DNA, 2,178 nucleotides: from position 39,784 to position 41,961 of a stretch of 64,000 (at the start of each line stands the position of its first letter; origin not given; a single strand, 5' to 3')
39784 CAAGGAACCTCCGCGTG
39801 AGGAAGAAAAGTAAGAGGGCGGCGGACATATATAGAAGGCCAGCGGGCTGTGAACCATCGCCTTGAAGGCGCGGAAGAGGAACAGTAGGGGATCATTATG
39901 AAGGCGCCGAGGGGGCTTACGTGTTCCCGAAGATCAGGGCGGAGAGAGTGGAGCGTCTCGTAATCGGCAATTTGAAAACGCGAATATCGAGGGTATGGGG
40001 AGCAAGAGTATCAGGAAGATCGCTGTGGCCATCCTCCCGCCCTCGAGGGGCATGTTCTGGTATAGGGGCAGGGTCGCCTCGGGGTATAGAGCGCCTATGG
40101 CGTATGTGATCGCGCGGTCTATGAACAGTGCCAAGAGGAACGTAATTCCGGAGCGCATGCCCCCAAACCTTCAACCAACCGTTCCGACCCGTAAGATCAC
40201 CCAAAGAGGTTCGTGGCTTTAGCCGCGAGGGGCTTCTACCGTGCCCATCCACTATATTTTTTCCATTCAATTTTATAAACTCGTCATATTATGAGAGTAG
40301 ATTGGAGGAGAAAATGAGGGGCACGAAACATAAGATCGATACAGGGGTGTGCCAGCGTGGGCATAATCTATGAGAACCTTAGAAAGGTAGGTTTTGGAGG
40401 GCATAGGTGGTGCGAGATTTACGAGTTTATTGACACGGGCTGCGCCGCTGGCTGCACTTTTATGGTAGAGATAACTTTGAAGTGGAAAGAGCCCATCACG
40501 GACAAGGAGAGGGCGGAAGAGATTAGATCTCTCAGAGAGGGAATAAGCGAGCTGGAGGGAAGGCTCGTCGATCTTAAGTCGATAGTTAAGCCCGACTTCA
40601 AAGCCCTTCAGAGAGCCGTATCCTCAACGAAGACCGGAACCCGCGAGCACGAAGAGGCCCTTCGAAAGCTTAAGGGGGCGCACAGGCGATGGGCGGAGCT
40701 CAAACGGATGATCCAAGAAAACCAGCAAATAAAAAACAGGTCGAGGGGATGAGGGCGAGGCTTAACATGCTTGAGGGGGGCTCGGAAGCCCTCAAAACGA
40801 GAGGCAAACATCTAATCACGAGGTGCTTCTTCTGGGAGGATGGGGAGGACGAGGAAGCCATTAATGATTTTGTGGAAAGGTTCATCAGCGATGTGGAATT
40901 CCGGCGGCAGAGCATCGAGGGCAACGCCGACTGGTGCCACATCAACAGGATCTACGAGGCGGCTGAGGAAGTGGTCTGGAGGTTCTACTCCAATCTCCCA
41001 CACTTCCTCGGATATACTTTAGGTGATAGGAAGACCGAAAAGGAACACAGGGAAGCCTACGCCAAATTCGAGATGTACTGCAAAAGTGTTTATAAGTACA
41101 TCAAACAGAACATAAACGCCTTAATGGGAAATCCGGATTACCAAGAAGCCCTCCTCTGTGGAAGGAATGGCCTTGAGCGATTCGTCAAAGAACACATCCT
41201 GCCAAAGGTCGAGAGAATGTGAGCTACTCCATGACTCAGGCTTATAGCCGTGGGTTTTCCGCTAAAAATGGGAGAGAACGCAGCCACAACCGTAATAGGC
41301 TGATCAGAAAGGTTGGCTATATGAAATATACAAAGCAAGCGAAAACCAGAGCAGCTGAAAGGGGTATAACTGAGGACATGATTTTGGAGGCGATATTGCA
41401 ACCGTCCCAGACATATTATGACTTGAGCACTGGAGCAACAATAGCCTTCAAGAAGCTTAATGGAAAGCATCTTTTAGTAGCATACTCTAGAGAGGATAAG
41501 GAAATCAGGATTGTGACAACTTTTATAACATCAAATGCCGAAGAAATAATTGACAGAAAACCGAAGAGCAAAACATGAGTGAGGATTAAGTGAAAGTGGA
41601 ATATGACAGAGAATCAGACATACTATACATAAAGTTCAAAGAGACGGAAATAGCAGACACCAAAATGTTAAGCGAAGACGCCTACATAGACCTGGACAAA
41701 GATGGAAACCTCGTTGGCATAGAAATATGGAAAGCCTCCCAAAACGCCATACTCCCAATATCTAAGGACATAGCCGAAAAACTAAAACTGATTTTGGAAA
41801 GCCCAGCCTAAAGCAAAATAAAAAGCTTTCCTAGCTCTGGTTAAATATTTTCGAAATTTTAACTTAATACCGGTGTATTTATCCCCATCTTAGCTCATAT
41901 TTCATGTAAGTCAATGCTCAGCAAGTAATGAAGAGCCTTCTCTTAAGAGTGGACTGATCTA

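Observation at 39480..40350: ~0.9 kb anomalous noncoding patch: polypyrimidine tract followed by a GC-rich segment with ORFs open in several frames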

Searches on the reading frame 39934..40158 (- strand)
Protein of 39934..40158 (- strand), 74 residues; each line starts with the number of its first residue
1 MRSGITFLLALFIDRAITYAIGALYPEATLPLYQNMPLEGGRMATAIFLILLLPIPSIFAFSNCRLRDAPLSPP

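Call 8: search_protein_families(library=pfam, proteins=[window:39934-40158:-], max_evalue=1)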
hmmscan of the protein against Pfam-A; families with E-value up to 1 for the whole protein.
window:39934-40158:- (74 aa): 0 families

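Call 10: find_encoding_contigs(protein=window:39934-40158:-, flank=10000, max_places=6)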
Protein window:39934-40158:- (74 aa): no gene with exactly this product is on record in the collection.

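Call 27: search_protein_representatives(protein=window:39934-40158:-)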
Query: 74 residues. Proteins with E-value up to 0.001 (for the whole library): 2; up to 1e-10: 0; up to 1e-30: 0. The best 2 are listed.
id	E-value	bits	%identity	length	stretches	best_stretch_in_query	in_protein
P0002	1.3e-09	54.1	29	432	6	14-66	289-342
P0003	1.8e-05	41.0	39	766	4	16-67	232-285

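Call 42: search_protein_families(library=phrogs, proteins=[window:39934-40158:-], max_evalue=0.1)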
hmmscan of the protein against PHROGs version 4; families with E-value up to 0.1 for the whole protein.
window:39934-40158:- (74 aa): 0 families

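Call 43: search_protein_families(library=padloc, proteins=[window:39934-40158:-], max_evalue=0.1)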
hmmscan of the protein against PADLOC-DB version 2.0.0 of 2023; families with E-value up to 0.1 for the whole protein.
window:39934-40158:- (74 aa): 0 families

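Call 44: search_protein_families(library=ncbifam, proteins=[window:39934-40158:-], max_evalue=0.1)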
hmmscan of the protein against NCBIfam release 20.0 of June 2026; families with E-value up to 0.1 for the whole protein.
window:39934-40158:- (74 aa): 0 families

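Call 46: find_related_loci(query=window:39934-40158:-, collection=viral_contigs, flank=8000)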
Query window:39934-40158:- (74 aa) in viral_contigs; peptide patterns used: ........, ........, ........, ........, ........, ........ (x = any residue, [..] = any of these).
32 stretches matched a pattern, but none encodes a relative of the query by tblastn (E <= 1e-3).

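Call 48: find_related_loci(query=window:39934-40158:-, collection=metagenome_contigs, flank=10000)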
Query window:39934-40158:- (74 aa) in metagenome_contigs; peptide patterns used: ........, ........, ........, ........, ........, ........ (x = any residue, [..] = any of these).
600 stretches matched a pattern (row limit reached: there are more); 1 encode a relative of the query (tblastn E <= 1e-3); 1 distinct loci.
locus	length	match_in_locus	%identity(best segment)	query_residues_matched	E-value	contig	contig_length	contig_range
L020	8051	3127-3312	34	15-72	8e-8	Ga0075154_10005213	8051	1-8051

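Call 82: predict_structure(protein=window:39934-40158:-)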
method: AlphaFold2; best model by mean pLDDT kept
length: 74 residues; sequences in the alignment: 1
mean_pLDDT: 69.3   pTM: 0.34
mean pLDDT of the five models: 69.3, 69.1, 68.7, 63.7, 63.2
residues with pLDDT >= 90: 0; 70-90: 42; 50-70: 29; < 50: 3
segments of 3 or more residues with pLDDT < 50: 31-33
pLDDT, mean of each block of 10 residues (from residue 1): 72 79 67 55 73 75 70 55
secondary structure, 60 per line:
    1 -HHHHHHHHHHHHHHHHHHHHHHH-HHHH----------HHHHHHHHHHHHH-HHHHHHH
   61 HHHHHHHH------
elements in order: H2-24 H26-29 H40-52 H54-68

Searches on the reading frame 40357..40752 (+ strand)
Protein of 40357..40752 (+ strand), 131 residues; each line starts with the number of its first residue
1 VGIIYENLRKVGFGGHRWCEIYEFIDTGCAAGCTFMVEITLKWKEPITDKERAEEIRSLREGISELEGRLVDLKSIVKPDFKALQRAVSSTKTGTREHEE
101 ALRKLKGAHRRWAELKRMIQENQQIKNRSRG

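Call 8: search_protein_families(library=pfam, proteins=[window:40357-40752:+], max_evalue=1)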
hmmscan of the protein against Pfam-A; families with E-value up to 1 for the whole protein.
window:40357-40752:+ (131 aa): 5 families
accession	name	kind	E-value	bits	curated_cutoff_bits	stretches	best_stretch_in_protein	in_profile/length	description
PF12128.14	DUF3584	-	0.0066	14.4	31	1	48-123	808-883/1191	Protein of unknown function (DUF3584)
PF17111.11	PigL_N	-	0.061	13.1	27.2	1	50-108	32-94/209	Pigment biosynthesis cluster protein PigL N-terminal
PF13863.11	DUF4200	-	0.16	12.7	29.7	1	51-124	28-101/119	Domain of unknown function (DUF4200)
PF09177.16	STX6_10_61_N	-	0.17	12.9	29.4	0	48-78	35-65/99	Syntaxin 6/10/61, N-terminal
PF14197.11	Cep57_CLD_2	-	0.56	10.8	27.1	1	95-118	30-53/67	Centrosome localisation domain of PPC89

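Call 19: find_homologous_proteins(query=window:40357-40752:+)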
Query window:40357-40752:+ (131 aa): 1 proteins with E <= 0.001 among 19 candidates.
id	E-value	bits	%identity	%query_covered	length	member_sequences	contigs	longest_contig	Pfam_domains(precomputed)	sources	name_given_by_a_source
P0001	1.2e-81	289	100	100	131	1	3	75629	-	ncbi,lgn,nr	ncbi:MAG: hypothetical protein H5T34_00295 [Candidatus Methanomethyliales bacterium]|nr:hypothetical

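Call 42: search_protein_families(library=phrogs, proteins=[window:40357-40752:+], max_evalue=0.1)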
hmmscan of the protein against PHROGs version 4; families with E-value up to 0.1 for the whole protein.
window:40357-40752:+ (131 aa): 0 families

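Call 43: search_protein_families(library=padloc, proteins=[window:40357-40752:+], max_evalue=0.1)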
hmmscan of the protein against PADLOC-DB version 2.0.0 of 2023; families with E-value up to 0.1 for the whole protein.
window:40357-40752:+ (131 aa): 0 families

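Call 44: search_protein_families(library=ncbifam, proteins=[window:40357-40752:+], max_evalue=0.1)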
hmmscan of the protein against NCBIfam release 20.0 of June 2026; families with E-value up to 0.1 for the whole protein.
window:40357-40752:+ (131 aa): 1 family
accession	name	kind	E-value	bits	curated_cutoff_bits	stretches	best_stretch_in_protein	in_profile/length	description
NF053563.1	Rkd4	equivalog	0.0033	15.6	860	1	47-124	447-525/747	arcadin-4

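Call 47: find_related_loci(query=window:40357-40752:+, collection=viral_contigs, flank=8000)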
Query window:40357-40752:+ (131 aa) in viral_contigs; peptide patterns used: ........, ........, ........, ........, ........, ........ (x = any residue, [..] = any of these).
3 stretches matched a pattern, but none encodes a relative of the query by tblastn (E <= 1e-3).

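Call 89: find_encoding_contigs(protein=P0001, flank=3000, max_places=6)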
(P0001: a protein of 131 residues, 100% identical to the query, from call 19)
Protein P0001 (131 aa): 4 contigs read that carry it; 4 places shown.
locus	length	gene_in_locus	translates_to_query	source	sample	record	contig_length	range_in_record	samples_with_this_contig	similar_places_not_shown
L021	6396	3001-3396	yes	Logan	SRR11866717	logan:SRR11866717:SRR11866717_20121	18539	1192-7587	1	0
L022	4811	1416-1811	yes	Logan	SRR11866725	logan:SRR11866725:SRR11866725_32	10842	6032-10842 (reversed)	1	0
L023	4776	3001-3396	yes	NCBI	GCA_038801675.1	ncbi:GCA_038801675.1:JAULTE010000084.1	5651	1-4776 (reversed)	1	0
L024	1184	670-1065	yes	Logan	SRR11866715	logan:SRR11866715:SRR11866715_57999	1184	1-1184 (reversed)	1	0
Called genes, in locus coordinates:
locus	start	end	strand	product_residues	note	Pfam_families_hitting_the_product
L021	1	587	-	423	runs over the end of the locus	PF07969:Amidohydro_3, PF01979:Amidohydro_1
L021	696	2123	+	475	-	PF02133:Transp_cyt_pur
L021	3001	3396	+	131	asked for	-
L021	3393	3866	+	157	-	-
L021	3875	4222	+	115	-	PF14076:DUF4258 (weak)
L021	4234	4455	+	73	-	PF10049:DUF2283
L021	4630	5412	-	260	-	PF02153:PDH_N, PF20463:PDH_C (weak)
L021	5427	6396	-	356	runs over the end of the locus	PF01817:CM_2, PF00800:PDT, PF01842:ACT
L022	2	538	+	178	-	?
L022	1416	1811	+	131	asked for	-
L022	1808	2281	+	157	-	-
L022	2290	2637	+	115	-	PF14076:DUF4258 (weak)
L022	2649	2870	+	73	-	PF10049:DUF2283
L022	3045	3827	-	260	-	PF02153:PDH_N, PF20463:PDH_C (weak)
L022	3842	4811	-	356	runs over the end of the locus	PF01817:CM_2, PF00800:PDT, PF01842:ACT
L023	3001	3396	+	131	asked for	-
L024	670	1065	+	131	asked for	-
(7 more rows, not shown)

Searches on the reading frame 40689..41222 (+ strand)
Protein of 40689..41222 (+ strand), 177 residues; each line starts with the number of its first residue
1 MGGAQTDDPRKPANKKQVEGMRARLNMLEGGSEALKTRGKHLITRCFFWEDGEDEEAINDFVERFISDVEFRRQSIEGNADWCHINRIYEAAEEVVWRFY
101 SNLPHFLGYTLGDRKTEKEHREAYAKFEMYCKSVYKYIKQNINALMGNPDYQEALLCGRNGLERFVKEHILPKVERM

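Call 8: search_protein_families(library=pfam, proteins=[window:40689-41222:+], max_evalue=1)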
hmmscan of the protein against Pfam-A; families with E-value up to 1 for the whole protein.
window:40689-41222:+ (177 aa): 1 family
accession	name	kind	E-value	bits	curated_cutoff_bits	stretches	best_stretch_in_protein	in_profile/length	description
PF08965.17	Aca2_YdiL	-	0.16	12.6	23.8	1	49-125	36-107/118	Aca2/YdiL-like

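Call 42: search_protein_families(library=phrogs, proteins=[window:40749-41222:+], max_evalue=0.1)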
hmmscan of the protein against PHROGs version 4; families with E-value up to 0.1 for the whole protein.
window:40749-41222:+ (157 aa): 0 families

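Call 43: search_protein_families(library=padloc, proteins=[window:40749-41222:+], max_evalue=0.1)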
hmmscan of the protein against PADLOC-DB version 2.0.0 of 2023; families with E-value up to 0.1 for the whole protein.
window:40749-41222:+ (157 aa): 1 family
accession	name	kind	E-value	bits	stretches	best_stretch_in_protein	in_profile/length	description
PDLC02748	PbeC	-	0.019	11.5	1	25-65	49-89/671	PbeC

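Call 44: search_protein_families(library=ncbifam, proteins=[window:40749-41222:+], max_evalue=0.1)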
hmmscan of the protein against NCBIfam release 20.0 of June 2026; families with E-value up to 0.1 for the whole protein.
window:40749-41222:+ (157 aa): 1 family
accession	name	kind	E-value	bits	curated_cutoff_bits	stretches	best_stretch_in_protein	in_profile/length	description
TIGR02952.1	Sig70_famx2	equivalog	0.099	12.5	206.45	0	96-127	5-37/170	ECF subfamily RNA polymerase sigma factor, BldN family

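Call 45: find_related_loci(query=window:40749-41222:+, collection=viral_contigs, flank=8000)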
Query window:40749-41222:+ (157 aa) in viral_contigs; peptide patterns used: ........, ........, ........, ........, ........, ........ (x = any residue, [..] = any of these).
11 stretches matched a pattern, but none encodes a relative of the query by tblastn (E <= 1e-3).

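Call 56: find_homologous_proteins(query=window:40749-41222:+, max_evalue=0.1)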
Query window:40749-41222:+ (157 aa): 1 proteins with E <= 0.1 among 19 candidates.
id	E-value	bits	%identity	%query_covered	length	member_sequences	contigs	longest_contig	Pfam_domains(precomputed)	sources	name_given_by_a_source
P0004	6.2e-104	362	100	100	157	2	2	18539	-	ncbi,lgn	-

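Call 83: predict_structure(protein=window:40749-41222:+)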
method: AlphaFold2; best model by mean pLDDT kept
length: 157 residues; sequences in the alignment: 1
mean_pLDDT: 60.6   pTM: 0.59
mean pLDDT of the five models: 60.6, 49.8, 48.4, 47.0, 44.9
residues with pLDDT >= 90: 1; 70-90: 47; 50-70: 66; < 50: 43
segments of 3 or more residues with pLDDT < 50: 1-11, 25-28, 30-33, 48-58, 81-87
pLDDT, mean of each block of 10 residues (from residue 1): 30 50 49 53 52 44 66 64 50 56 65 75 84 80 84 71
secondary structure, 60 per line:
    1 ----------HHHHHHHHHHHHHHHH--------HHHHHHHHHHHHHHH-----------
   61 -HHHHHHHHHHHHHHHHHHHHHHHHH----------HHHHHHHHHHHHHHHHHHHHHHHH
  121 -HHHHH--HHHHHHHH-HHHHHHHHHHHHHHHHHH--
elements in order: H11-26 H35-49 H62-86 H97-120 H122-126 H129-136 H138-155

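Call 85: fold_search(model_id=the predicted structure, library=pdb)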
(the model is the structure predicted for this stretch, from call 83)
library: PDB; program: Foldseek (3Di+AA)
matches with E <= 10: 49; with E <= 0.001: 0
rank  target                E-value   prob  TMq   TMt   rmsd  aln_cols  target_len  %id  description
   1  6n4n_C                6.4e-01  0.18  0.25  0.22  15.9       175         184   13  Crystal structure of the designed protein DNCR2/danoprevir/NS3a complex (released 2019-09-11)
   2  8tm9_A                1.3e+00  0.12  0.23  0.19  11.2       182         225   13  Computationally designed tunable C2 symmetric tandem repeat homodimer, D_3_633_8x bound to peptide (released 2024-12-11)
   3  5cwp                  1.8e+00  0.14  0.26  0.21   8.4       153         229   13  Crystal structure of de novo designed helical repeat protein DHR79 (released 2015-12-16)
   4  5b0l_E                3.2e+00  0.10  0.26  0.17  11.5       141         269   10  Structure of MoeN5-Sso7d fusion protein in complex with beta-nonyl glucoside (released 2016-03-23)
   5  8d9p                  3.3e+00  0.04  0.19  0.17  21.9       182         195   11  De Novo Photosynthetic Reaction Center Protein Equipped with Heme B and Mn(II) cations (released 2022-09-28)
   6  4osq_A                3.3e+00  0.03  0.14  0.06  16.9       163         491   14  Crystal structure of the S505R mutant of TAL effector dHax3 (released 2014-05-28)
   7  8oyy_B                4.3e+00  0.08  0.29  0.22   9.5       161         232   14  De novo designed soluble GPCR-like fold GLF_32 (released 2023-10-18)
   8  9jpj_I                4.7e+00  0.02  0.14  0.11  17.1       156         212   18  Crystal structure of DhdR in complex with DNA (released 2024-11-06)
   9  5b0m_E                5.2e+00  0.07  0.24  0.16  11.2       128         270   12  Structure of MoeN5-Sso7d fusion protein in complex with beta-dodecyl maltoside (released 2016-03-23)
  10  6g7o                  5.2e+00  0.03  0.21  0.13  11.4       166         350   10  Crystal structure of human alkaline ceramidase 3 (ACER3) at 2.7 Angstrom resolution (released 2019-01-02)
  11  3op0_A                5.5e+00  0.15  0.35  0.20   7.3       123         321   17  Crystal structure of Cbl-c (Cbl-3) TKB domain in complex with EGFR pY1069 peptide (released 2010-10-20)
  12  2pv4                  5.5e+00  0.06  0.27  0.29  11.9       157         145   15  CRYSTAL STRUCTURE OF AN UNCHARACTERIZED PROTEIN FROM DUF3069 FAMILY (SAMA_2622) FROM SHEWANELLA AMAZONENSIS SB2B AT 1.95 (released 2007-05-22)
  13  8oyy_A                5.5e+00  0.06  0.27  0.22   9.5       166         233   13  De novo designed soluble GPCR-like fold GLF_32 (released 2023-10-18)
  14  9qxl_A                5.5e+00  0.06  0.23  0.17   8.9       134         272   12  The structure of ADGRL4 in the active-state (released 2026-01-14)
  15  8cq4                  5.5e+00  0.06  0.26  0.15  11.2       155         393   14  Bifunctional cyclohexadienyl dehydratase/chorismate mutase from Janthinobacterium sp. HH01 (released 2023-08-30)
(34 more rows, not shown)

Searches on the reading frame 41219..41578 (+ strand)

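Call 8: search_protein_families(library=pfam, proteins=[window:41219-41578:+], max_evalue=1)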
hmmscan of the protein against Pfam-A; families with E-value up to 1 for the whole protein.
window:41219-41578:+ (119 aa): 2 families
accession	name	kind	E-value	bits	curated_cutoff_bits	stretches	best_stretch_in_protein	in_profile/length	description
PF14076.12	DUF4258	-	2.5e-06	28.1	25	1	37-102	1-70/71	Domain of unknown function (DUF4258)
PF20822.2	Cmr2_hel_dom1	-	0.087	13.8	27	1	29-86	16-70/93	CRISPR RNA silencing complex Cmr2 subunit, first helical domain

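Call 42: search_protein_families(library=phrogs, proteins=[window:41219-41578:+], max_evalue=0.1)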
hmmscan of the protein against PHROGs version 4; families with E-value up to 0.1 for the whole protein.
window:41219-41578:+ (119 aa): 1 family
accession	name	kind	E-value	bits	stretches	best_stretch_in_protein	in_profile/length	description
phrog_33898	-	unknown function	0.096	13.6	0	34-65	45-74/82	-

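Call 43: search_protein_families(library=padloc, proteins=[window:41219-41578:+], max_evalue=0.1)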
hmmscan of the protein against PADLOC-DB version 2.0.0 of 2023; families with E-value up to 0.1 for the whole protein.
window:41219-41578:+ (119 aa): 1 family
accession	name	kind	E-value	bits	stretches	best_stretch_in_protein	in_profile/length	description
PDLC02607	DrmC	-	0.033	11.5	1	43-89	144-188/265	DrmC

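Call 44: search_protein_families(library=ncbifam, proteins=[window:41219-41578:+], max_evalue=0.1)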
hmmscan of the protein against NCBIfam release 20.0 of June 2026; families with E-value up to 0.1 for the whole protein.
window:41219-41578:+ (119 aa): 0 families

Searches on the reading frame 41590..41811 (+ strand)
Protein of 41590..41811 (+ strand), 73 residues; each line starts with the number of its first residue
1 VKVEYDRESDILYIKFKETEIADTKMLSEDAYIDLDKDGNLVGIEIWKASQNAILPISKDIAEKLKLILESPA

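Call 8: search_protein_families(library=pfam, proteins=[window:41590-41811:+], max_evalue=1)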
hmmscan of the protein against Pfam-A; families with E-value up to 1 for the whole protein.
window:41590-41811:+ (73 aa): 3 families
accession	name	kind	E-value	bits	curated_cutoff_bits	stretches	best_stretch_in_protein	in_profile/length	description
PF10049.14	DUF2283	-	5.7e-19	68.5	23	1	2-50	1-49/49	Protein of unknown function (DUF2283)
PF13619.11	KTSC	-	0.053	13.7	25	1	2-22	7-27/58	KTSC domain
PF22480.1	DUF6984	-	0.054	14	24.6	1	17-55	60-98/101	Domain of unknown function (DUF6984)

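Call 42: search_protein_families(library=phrogs, proteins=[window:41590-41811:+], max_evalue=0.1)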
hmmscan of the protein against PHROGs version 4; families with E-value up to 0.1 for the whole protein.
window:41590-41811:+ (73 aa): 2 families
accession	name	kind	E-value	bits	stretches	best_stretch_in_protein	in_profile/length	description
phrog_36767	-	unknown function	0.0053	17.8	1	1-52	12-65/95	-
phrog_17755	-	unknown function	0.027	15.4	1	11-46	14-50/52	-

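Call 43: search_protein_families(library=padloc, proteins=[window:41590-41811:+], max_evalue=0.1)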
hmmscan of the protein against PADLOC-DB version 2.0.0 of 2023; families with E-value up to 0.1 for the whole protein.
window:41590-41811:+ (73 aa): 0 families

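Call 44: search_protein_families(library=ncbifam, proteins=[window:41590-41811:+], max_evalue=0.1)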
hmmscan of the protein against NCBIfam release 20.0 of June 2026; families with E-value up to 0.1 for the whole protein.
window:41590-41811:+ (73 aa): 1 family
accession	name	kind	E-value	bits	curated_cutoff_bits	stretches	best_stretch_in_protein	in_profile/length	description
NF045760.1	YtpR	equivalog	0.016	15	100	1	5-60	1-55/185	YtpR family tRNA-binding protein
